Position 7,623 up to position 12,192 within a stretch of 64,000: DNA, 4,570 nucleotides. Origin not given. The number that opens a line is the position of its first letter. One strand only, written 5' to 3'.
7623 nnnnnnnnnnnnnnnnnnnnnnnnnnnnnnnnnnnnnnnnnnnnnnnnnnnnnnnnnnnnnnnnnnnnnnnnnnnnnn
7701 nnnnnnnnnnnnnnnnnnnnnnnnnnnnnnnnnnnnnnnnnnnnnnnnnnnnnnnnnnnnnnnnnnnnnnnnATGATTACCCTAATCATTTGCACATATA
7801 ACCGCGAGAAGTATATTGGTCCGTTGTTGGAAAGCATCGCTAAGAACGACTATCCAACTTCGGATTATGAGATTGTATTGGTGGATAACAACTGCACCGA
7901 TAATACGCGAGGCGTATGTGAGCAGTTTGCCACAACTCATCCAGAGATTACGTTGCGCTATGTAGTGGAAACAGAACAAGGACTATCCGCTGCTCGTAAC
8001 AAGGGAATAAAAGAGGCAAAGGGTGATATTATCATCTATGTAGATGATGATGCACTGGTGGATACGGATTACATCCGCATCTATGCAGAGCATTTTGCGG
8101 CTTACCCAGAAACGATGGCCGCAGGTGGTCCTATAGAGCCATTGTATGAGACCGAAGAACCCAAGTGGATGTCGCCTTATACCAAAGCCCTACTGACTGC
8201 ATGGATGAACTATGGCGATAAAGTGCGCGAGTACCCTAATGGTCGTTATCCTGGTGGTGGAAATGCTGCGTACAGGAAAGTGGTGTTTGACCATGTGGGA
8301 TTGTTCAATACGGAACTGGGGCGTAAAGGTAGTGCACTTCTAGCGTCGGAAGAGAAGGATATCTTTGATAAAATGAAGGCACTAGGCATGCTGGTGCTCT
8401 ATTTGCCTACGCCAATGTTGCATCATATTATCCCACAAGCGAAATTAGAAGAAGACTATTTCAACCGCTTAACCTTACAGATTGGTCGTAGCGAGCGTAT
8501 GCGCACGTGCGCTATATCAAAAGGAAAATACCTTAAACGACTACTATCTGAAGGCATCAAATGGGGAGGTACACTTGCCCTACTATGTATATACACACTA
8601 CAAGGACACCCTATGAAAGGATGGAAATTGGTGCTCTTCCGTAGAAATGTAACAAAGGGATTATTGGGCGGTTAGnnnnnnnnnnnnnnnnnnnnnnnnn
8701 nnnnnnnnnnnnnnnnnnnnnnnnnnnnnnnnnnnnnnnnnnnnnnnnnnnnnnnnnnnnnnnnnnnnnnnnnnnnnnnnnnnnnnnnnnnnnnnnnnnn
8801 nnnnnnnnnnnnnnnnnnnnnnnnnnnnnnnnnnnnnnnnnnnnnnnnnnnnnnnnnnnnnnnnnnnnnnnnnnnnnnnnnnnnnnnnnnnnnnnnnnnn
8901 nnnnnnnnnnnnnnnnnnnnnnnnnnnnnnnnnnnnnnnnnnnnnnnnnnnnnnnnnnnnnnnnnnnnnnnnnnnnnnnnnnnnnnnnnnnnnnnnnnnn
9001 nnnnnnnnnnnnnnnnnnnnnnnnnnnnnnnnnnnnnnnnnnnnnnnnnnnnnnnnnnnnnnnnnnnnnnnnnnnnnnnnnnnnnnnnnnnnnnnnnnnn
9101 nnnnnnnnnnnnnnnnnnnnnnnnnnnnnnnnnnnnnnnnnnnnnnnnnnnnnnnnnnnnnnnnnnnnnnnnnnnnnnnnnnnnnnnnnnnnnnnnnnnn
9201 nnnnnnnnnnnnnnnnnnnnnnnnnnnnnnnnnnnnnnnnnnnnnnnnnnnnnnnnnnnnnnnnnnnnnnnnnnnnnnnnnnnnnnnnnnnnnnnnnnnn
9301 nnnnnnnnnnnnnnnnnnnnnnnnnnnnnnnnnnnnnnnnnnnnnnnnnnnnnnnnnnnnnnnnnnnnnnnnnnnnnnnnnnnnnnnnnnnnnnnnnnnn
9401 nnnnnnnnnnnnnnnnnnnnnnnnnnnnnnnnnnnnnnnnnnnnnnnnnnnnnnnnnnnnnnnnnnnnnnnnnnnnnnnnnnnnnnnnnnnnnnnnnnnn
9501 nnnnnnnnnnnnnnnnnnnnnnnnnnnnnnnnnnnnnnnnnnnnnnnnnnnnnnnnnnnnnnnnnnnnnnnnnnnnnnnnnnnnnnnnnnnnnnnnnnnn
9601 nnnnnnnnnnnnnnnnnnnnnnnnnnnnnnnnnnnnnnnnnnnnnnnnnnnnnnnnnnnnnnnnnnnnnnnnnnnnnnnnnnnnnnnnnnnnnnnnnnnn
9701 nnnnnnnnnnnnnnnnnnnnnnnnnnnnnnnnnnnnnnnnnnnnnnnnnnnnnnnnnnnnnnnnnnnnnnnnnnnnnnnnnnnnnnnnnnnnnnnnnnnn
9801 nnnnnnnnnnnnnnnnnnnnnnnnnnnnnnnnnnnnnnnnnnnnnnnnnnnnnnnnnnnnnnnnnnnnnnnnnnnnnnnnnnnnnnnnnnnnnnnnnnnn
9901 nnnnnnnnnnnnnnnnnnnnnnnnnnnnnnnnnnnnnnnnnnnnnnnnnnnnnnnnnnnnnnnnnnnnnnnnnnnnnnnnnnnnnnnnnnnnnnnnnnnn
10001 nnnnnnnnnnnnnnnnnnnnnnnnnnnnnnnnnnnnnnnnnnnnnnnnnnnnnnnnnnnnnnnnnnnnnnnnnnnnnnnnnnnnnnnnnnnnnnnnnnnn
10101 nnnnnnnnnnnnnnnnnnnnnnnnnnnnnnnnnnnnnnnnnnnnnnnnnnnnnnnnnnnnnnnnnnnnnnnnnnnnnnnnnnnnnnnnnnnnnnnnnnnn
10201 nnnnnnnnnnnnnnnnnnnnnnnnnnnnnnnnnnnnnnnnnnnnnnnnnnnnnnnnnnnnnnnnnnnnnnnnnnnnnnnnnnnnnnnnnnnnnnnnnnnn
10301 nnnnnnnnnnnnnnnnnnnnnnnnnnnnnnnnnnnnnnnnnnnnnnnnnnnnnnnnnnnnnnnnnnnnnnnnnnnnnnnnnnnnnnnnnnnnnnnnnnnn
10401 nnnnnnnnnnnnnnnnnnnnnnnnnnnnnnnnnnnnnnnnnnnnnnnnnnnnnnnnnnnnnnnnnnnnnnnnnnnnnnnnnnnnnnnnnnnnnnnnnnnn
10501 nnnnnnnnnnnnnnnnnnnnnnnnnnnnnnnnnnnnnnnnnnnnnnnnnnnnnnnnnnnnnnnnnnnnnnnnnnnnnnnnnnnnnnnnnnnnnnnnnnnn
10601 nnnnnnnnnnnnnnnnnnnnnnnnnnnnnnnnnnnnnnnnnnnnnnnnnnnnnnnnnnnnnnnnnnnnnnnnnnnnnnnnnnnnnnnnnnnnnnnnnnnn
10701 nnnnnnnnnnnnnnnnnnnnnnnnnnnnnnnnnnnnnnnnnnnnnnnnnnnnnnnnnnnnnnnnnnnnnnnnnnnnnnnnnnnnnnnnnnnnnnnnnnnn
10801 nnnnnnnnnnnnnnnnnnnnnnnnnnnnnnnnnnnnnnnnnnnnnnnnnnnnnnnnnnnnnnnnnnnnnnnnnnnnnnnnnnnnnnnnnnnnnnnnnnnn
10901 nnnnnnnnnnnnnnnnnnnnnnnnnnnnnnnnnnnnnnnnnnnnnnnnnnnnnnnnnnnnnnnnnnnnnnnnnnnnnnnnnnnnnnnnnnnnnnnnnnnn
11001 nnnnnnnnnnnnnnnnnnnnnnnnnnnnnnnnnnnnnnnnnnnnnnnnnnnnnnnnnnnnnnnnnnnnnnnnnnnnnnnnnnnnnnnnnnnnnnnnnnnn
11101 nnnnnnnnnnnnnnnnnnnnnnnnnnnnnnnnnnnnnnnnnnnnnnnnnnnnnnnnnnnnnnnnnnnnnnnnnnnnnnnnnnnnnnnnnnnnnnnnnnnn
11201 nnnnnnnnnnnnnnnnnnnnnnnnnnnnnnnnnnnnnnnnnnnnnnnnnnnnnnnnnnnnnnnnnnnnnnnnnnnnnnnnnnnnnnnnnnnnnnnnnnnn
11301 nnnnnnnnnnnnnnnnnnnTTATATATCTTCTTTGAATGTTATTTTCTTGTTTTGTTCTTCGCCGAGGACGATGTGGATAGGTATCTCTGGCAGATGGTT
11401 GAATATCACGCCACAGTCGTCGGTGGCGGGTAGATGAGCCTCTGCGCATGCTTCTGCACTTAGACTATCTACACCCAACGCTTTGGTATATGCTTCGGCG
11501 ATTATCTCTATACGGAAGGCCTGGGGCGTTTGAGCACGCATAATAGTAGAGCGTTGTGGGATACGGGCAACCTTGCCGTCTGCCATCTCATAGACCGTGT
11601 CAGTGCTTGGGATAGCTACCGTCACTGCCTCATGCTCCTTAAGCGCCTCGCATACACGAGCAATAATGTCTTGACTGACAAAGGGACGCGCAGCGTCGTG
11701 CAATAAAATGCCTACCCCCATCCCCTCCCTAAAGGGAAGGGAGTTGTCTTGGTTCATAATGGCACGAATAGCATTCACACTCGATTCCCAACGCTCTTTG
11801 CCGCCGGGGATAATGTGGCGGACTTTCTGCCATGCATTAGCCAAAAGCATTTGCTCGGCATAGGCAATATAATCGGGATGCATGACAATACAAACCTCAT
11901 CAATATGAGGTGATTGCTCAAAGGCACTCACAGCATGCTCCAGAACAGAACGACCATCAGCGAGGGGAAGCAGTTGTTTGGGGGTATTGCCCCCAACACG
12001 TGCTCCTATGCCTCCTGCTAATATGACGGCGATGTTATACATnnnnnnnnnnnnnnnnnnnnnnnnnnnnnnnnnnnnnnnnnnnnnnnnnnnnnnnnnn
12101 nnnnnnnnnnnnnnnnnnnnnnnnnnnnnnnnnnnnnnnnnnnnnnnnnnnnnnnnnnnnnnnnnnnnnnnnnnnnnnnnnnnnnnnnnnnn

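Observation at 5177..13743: Teichoic-acid-like polyol-phosphate glycopolymer locus in a Gram-negative Bacteroidota genome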

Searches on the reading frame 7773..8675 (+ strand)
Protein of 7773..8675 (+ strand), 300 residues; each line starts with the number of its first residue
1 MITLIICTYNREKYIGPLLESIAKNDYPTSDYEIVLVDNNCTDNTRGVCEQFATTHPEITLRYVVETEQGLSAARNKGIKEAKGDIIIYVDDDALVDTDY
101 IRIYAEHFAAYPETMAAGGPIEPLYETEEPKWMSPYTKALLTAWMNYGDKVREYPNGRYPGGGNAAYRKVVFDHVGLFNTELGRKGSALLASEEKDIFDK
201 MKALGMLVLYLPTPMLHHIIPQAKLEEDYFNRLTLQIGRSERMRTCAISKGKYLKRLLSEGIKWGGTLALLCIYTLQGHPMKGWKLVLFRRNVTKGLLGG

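Call 3: search_protein_families(library=pfam, proteins=[window:7773-8675:+], max_evalue=0.01)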
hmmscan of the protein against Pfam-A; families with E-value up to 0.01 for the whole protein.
window:7773-8675:+ (300 aa): 4 families
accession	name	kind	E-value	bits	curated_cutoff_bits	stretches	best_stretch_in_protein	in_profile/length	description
PF00535.33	Glycos_transf_2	-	7.9e-32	110.9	23.3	1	4-175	2-167/168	Glycosyl transferase family 2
PF13641.12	Glyco_tranf_2_3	-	3.3e-21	76.8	27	1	2-219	3-212/230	Glycosyltransferase like family 2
PF10111.15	Glyco_tranf_2_2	-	7.8e-08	32.6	27.3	1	3-101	1-99/276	Glycosyltransferase like family 2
PF13632.12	Glyco_trans_2_3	-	1.3e-05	25.6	27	1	86-222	1-127/198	Glycosyl transferase family group 2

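Call 4: search_protein_families(library=ncbifam, proteins=[window:7773-8675:+], max_evalue=0.01)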
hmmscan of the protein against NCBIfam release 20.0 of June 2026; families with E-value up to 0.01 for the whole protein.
window:7773-8675:+ (300 aa): 27 families (the best 25 are shown)
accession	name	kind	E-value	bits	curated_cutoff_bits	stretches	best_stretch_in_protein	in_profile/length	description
NF038302.1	EPS_HpsE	equivalog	1e-38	133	300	1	2-244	3-249/307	hormogonium polysaccharide biosynthesis glycosyltransferase HpsE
NF041875.1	EPS_EpsD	equivalog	4.9e-26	91.9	370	1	4-185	3-180/325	exopolysaccharide biosynthesis glycosyltransferase EpsD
NF041394.1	GtaseAglG_Halo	equivalog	1.1e-25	90.6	440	1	2-258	3-260/304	glucosyl-dolichyl phosphate glucuronosyltransferase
NF038299.1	EPS_HpsN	equivalog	1.5e-19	70.1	425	1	2-219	3-221/317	hormogonium polysaccharide biosynthesis glycosyltransferase HpsN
TIGR03111.1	glyc2_xrt_Gpos1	hypoth_equivalog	1e-18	67.4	363.95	1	2-122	51-170/439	TIGR03111 family XrtG-associated glycosyltransferase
TIGR03965.1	mycofact_glyco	equivalog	8.7e-18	64.4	280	1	2-218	76-280/467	mycofactocin biosynthesis glycosyltransferase MftF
NF007482.0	PRK10073.1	equivalog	5e-15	55.3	423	1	2-98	8-100/334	glycosyltransferase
TIGR03937.1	PgaC_IcaA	equivalog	2e-14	53.4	422.3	1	1-119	46-161/407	poly-beta-1,6-N-acetyl-D-glucosamine synthase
NF050050.1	ProtGlycPglI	equivalog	3.1e-13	49.8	500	1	2-96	4-96/306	GalNAc(5)-diNAcBac-PP-undecaprenol beta-1,3-glucosyltransferase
NF047683.1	TeichurnBiosyTuaG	equivalog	1.2e-11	44.8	400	1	2-95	8-98/252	teichuronic acid biosynthesis protein TuaG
NF053739.1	GlytfEpsEBac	equivalog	1.5e-07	30.6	450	1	2-96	3-95/265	glycosyltransferase EpsE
TIGR04283.1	glyco_like_mftF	equivalog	2.5e-07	30.5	182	1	2-106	1-95/221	TIGR04283 family arsenosugar biosynthesis glycosyltransferase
TIGR04017.1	WcaA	equivalog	7.1e-07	29.1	495.75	1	2-107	7-109/279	colanic acid biosynthesis glycosyltransferase WcaA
NF007453.0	PRK10018.1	equivalog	9.5e-07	28.7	382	1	2-104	8-107/280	colanic acid biosynthesis glycosyltransferase WcaA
TIGR04242.1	nodulat_NodC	equivalog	9.8e-07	28.1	550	1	4-108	52-156/395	chitooligosaccharide synthase NodC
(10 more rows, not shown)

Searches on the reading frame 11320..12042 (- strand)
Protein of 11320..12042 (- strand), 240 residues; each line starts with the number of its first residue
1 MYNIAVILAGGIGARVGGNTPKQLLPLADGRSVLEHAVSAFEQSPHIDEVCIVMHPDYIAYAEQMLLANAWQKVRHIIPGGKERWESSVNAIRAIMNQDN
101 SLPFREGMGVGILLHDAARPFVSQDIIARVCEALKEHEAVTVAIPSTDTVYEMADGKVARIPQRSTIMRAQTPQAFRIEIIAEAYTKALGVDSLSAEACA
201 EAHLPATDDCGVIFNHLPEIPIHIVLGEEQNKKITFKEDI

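Call 3: search_protein_families(library=pfam, proteins=[window:11320-12042:-], max_evalue=0.01)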
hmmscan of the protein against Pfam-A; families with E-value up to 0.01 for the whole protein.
window:11320-12042:- (240 aa): 3 families
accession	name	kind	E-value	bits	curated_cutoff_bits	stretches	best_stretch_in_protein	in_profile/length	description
PF01128.25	IspD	-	2.1e-41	142.5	27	1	4-240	2-212/221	2-C-methyl-D-erythritol 4-phosphate cytidylyltransferase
PF12804.13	NTP_transf_3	-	1.1e-13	52.1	27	1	5-148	1-124/160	MobA-like NTP transferase domain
PF00483.29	NTP_transferase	-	0.0004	20.5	21.2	1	5-100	2-95/245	Nucleotidyl transferase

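Call 4: search_protein_families(library=ncbifam, proteins=[window:11320-12042:-], max_evalue=0.01)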
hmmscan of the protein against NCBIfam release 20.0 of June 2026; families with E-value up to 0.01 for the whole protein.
window:11320-12042:- (240 aa): 15 families
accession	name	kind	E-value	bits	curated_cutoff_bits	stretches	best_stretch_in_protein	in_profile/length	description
TIGR00453.1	ispD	equivalog_domain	2.6e-47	161.1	181.3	1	4-240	1-212/219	2-C-methyl-D-erythritol 4-phosphate cytidylyltransferase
NF001186.0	PRK00155.2-3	equivalog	4.5e-39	134.2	253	1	3-239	5-214/224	2-C-methyl-D-erythritol 4-phosphate cytidylyltransferase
NF001183.0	PRK00155.1-3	subfamily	6.6e-38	130.3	166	1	4-240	3-224/237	D-ribitol-5-phosphate cytidylyltransferase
NF006899.0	PRK09382.1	equivalog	8.1e-35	120.7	417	1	4-240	8-213/387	bifunctional 2-C-methyl-D-erythritol 4-phosphate cytidylyltransferase/2-C-methyl-D-erythritol 2,4-cyclodiphosphate synthase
NF009924.0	PRK13385.1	subfamily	4.8e-28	98.3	342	1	4-240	3-216/230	2-C-methyl-D-erythritol 4-phosphate cytidylyltransferase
TIGR02665.1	molyb_mobA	equivalog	3.4e-06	27.2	151.85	1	5-65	3-59/186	molybdenum cofactor guanylyltransferase MobA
TIGR03310.1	matur_MocA_YgfJ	equivalog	4.4e-06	26.8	186.45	1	5-142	2-123/188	molybdenum cofactor cytidylyltransferase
NF010932.0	PRK14352.1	equivalog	4.5e-05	22.3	611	1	5-144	9-137/488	bifunctional UDP-N-acetylglucosamine diphosphorylase/glucosamine-1-phosphate N-acetyltransferase GlmU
TIGR00454.1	TIGR00454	hypoth_equivalog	8.4e-05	22.5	174.7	1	5-60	3-55/183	TIGR00454 family protein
TIGR01173.1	glmU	equivalog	9.5e-05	21.4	366.85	1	5-144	3-126/452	bifunctional UDP-N-acetylglucosamine diphosphorylase/glucosamine-1-phosphate N-acetyltransferase GlmU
NF010933.0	PRK14353.1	equivalog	0.00012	20.8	505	1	4-142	7-132/453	bifunctional UDP-N-acetylglucosamine diphosphorylase/glucosamine-1-phosphate N-acetyltransferase GlmU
NF041135.1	IPPtranDIPPsyn_Thcocales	equivalog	0.0006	18.9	580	1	5-71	3-66/419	bifunctional L-myo-inositol-1-phosphate cytidylyltransferase/CDP-L-myo-inositol myo-inositolphosphotransferase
NF045665.1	NTPtran_DVU1551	equivalog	0.00084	18.5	315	1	5-54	3-48/359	DVU_1551 family NTP transferase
NF001457.0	PRK00317.1-3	equivalog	0.0016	18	164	1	4-56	3-52/200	molybdenum cofactor guanylyltransferase MobA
NF038362.1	Sden_1164_fam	equivalog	0.0034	16.9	300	1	3-90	2-90/266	Sden_1164 family protein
